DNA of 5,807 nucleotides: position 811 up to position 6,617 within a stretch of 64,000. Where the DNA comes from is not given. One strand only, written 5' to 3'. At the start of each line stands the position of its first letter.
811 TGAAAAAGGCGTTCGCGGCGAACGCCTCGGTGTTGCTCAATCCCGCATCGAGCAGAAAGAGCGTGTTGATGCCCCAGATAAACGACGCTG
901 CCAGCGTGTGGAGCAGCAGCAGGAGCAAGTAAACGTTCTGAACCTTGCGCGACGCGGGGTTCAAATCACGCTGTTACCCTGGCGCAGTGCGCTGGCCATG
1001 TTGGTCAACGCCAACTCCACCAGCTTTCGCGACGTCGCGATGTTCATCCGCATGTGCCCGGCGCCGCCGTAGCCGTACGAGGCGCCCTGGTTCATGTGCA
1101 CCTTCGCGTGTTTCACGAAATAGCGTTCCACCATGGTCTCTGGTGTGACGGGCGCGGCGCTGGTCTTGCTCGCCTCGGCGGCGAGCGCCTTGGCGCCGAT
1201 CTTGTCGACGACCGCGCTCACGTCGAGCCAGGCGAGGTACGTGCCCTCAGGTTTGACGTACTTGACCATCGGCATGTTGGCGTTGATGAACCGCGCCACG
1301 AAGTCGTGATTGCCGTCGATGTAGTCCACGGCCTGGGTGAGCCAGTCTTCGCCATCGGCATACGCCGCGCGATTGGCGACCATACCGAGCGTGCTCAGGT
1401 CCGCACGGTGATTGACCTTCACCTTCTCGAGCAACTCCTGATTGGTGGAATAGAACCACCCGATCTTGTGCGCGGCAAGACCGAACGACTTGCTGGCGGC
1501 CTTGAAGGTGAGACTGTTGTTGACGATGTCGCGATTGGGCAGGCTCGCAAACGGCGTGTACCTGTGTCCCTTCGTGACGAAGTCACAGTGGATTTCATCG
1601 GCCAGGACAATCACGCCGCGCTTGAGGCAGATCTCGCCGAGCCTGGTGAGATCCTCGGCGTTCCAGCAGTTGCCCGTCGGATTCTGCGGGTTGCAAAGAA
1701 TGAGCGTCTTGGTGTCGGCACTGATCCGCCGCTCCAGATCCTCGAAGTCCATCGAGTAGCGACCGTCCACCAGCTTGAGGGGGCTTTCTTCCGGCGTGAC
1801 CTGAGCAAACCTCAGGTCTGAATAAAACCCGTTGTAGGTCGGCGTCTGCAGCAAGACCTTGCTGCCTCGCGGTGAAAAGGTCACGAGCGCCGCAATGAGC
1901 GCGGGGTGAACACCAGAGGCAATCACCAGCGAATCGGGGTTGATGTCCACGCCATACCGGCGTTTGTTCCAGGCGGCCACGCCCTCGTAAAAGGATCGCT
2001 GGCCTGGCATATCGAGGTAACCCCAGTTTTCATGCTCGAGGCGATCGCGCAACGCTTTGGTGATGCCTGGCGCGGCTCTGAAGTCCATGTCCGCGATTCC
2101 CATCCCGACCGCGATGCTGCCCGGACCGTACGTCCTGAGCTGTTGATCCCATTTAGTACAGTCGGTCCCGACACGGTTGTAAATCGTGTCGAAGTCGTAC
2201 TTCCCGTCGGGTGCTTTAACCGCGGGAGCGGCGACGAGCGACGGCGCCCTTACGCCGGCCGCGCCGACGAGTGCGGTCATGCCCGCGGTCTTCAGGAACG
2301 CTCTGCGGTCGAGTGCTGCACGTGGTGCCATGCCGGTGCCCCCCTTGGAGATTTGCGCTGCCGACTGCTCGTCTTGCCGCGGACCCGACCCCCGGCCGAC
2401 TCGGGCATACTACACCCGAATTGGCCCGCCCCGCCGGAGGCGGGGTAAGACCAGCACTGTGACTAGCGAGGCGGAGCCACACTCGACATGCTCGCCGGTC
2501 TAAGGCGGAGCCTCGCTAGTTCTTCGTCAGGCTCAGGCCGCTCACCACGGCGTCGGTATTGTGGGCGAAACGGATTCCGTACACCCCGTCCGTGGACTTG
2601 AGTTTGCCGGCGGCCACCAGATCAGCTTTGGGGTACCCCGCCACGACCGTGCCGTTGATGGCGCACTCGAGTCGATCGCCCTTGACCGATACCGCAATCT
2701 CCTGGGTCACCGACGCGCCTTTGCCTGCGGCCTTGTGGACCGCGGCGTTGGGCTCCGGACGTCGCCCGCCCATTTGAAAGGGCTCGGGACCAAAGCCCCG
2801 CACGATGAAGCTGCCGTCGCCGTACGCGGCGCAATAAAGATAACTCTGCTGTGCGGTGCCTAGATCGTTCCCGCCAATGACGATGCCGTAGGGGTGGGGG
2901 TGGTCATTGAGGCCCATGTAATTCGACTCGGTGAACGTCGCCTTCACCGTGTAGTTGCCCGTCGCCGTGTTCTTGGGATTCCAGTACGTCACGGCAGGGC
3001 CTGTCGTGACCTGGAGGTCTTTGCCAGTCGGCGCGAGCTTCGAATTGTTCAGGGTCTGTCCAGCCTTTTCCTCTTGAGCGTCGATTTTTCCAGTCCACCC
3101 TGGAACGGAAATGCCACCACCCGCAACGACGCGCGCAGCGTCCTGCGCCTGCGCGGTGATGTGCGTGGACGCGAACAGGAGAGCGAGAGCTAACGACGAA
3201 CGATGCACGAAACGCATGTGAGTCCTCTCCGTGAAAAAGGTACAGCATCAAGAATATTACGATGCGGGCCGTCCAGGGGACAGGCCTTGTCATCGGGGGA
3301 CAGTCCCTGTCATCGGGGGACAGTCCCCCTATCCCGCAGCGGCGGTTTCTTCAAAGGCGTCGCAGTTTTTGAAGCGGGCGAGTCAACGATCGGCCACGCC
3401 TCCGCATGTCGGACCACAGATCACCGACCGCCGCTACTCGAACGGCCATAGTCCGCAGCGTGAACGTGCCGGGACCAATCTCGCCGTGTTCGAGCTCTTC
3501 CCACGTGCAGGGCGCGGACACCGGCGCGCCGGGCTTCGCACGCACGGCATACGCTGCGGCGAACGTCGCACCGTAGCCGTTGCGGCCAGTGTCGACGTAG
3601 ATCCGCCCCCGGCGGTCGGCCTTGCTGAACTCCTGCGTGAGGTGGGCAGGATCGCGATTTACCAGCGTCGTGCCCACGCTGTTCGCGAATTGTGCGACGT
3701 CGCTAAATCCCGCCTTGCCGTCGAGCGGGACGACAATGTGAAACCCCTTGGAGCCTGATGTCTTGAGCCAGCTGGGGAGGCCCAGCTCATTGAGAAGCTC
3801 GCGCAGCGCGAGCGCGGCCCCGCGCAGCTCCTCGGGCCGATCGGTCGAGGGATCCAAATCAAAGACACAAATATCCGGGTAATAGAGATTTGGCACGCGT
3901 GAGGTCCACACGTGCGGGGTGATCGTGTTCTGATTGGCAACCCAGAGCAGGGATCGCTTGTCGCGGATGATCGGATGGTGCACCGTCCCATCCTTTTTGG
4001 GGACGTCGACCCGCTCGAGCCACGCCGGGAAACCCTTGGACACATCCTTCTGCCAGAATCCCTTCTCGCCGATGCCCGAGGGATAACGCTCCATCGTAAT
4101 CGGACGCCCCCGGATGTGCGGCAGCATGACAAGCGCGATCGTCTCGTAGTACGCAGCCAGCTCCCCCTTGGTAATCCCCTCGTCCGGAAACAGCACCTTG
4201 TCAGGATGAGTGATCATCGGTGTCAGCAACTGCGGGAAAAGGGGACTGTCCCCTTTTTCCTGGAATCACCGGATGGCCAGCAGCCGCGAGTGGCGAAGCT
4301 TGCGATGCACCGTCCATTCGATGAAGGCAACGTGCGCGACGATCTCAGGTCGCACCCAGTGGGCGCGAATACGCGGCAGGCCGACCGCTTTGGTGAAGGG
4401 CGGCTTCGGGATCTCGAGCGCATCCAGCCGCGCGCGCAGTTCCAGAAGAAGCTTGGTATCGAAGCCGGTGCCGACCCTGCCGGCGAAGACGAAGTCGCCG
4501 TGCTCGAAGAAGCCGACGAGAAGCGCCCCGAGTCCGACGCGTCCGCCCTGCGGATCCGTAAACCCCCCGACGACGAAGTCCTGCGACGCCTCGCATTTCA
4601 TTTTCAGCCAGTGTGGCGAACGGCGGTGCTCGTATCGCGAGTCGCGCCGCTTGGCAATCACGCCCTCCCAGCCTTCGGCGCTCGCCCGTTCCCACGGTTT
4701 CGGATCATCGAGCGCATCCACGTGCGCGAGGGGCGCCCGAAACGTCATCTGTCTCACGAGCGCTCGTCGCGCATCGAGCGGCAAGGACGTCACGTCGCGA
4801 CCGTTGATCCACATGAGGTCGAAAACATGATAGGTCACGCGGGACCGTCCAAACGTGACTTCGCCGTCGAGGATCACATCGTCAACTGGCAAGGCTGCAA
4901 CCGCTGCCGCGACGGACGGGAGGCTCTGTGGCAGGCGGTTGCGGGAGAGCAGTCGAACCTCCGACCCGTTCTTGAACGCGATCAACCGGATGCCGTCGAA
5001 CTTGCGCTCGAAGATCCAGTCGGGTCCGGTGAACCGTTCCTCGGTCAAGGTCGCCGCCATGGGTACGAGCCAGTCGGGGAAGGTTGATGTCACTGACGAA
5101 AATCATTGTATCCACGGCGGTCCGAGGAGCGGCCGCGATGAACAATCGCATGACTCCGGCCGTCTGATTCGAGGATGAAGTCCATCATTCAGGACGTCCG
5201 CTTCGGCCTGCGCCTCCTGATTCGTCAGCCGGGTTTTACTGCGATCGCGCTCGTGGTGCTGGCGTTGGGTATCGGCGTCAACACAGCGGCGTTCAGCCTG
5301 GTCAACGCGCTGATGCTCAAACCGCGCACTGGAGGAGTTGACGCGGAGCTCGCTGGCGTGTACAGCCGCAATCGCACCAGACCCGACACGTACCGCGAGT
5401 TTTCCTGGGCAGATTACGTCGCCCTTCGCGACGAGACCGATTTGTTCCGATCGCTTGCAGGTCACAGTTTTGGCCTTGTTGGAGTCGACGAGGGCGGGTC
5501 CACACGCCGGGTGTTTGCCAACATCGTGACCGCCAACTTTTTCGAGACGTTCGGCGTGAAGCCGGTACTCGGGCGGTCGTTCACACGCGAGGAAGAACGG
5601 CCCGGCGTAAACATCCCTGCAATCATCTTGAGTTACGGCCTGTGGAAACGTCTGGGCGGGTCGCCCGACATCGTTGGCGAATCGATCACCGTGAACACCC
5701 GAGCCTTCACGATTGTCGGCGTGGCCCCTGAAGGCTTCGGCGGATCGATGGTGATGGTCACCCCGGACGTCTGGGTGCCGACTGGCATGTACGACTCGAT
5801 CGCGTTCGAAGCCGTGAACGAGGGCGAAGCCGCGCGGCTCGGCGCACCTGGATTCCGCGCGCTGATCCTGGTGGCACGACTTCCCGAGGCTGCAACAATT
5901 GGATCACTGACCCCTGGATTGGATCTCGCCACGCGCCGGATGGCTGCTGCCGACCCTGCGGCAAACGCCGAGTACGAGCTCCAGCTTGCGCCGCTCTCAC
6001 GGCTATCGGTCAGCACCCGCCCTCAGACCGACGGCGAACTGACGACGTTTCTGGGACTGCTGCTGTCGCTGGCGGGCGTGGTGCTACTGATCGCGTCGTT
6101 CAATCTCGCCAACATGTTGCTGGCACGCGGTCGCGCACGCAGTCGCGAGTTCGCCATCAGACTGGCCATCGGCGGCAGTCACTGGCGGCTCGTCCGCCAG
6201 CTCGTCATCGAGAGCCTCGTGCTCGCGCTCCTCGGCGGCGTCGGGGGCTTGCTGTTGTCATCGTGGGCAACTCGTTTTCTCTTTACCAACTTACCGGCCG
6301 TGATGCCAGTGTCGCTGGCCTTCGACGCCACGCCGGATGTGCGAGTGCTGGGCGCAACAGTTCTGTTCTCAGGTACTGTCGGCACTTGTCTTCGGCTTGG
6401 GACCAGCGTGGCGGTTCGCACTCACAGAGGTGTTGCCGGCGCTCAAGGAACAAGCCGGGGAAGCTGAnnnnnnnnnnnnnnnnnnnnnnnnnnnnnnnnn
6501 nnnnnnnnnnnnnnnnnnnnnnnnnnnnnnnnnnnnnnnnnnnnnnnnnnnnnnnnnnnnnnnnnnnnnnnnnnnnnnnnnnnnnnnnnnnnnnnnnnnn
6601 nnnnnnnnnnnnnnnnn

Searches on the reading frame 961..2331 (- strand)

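Call 94: search_protein_families(library=pfam, proteins=[window:961-2331:-], max_evalue=0.00001)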
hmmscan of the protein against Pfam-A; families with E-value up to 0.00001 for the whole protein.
window:961-2331:- (456 aa): 1 family
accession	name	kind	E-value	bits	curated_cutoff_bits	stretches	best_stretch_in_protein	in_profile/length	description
PF00155.27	Aminotran_1_2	-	2.7e-42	145.7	19.7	1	75-440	4-356/361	Aminotransferase class I and II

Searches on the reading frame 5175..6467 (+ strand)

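Call 94: search_protein_families(library=pfam, proteins=[window:5175-6467:+], max_evalue=0.00001)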
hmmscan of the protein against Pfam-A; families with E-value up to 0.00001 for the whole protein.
window:5175-6467:+ (430 aa): 2 families
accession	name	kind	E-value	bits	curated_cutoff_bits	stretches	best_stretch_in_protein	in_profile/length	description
PF12704.14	MacB_PCD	-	2.1e-22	80.9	27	1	22-207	1-177/207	MacB-like periplasmic core domain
PF02687.27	FtsX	-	1.3e-12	48.3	25.5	1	299-384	3-89/120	FtsX-like permease C-terminal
